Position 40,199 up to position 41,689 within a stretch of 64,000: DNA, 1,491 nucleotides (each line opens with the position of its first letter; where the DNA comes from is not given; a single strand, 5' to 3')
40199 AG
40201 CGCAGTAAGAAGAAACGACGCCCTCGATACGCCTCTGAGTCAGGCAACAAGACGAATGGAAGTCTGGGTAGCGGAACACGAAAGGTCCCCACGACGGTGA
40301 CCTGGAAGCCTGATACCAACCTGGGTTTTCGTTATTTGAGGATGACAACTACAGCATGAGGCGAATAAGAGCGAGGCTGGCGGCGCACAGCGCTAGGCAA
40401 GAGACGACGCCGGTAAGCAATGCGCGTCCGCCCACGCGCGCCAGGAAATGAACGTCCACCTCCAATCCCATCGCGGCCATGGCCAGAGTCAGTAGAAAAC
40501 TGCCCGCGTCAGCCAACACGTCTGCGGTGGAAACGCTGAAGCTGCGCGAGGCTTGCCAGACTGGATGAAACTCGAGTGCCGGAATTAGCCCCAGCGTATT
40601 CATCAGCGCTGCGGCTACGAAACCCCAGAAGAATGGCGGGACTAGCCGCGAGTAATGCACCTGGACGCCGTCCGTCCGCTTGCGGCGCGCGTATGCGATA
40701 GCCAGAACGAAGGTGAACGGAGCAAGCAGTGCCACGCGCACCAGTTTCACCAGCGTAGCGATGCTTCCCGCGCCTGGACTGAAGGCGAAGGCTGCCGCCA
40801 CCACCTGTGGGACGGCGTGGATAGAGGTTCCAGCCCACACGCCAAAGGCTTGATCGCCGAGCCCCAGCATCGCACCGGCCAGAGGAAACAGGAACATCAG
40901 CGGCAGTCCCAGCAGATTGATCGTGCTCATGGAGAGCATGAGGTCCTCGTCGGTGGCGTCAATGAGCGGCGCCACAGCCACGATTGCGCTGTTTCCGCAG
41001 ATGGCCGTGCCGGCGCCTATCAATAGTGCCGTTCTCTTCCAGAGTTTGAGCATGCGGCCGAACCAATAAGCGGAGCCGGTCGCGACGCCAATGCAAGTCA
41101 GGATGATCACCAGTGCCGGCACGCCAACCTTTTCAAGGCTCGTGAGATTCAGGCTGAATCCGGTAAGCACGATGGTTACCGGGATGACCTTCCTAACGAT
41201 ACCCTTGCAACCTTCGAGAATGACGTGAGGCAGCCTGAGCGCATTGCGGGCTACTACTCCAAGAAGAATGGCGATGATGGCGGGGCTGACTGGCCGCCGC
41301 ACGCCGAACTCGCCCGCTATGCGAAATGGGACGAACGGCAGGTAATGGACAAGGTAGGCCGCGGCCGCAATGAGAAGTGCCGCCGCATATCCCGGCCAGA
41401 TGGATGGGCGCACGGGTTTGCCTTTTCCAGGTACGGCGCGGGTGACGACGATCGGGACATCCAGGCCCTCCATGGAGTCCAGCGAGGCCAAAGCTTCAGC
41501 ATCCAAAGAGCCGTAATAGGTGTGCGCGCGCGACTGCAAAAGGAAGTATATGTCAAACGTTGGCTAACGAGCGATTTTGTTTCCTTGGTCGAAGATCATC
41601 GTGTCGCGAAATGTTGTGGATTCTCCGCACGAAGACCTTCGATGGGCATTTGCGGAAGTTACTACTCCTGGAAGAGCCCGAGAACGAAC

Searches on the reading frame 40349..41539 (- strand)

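Call 9: search_protein_families(library=pfam, proteins=[window:40349-41539:-], max_evalue=0.01)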
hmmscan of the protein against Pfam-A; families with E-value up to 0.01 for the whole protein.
window:40349-41539:- (396 aa): 1 family
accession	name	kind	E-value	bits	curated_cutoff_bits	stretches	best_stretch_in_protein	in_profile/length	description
PF03601.19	Cons_hypoth698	-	5.1e-64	216.5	24.5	1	55-376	7-303/304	Conserved hypothetical protein 698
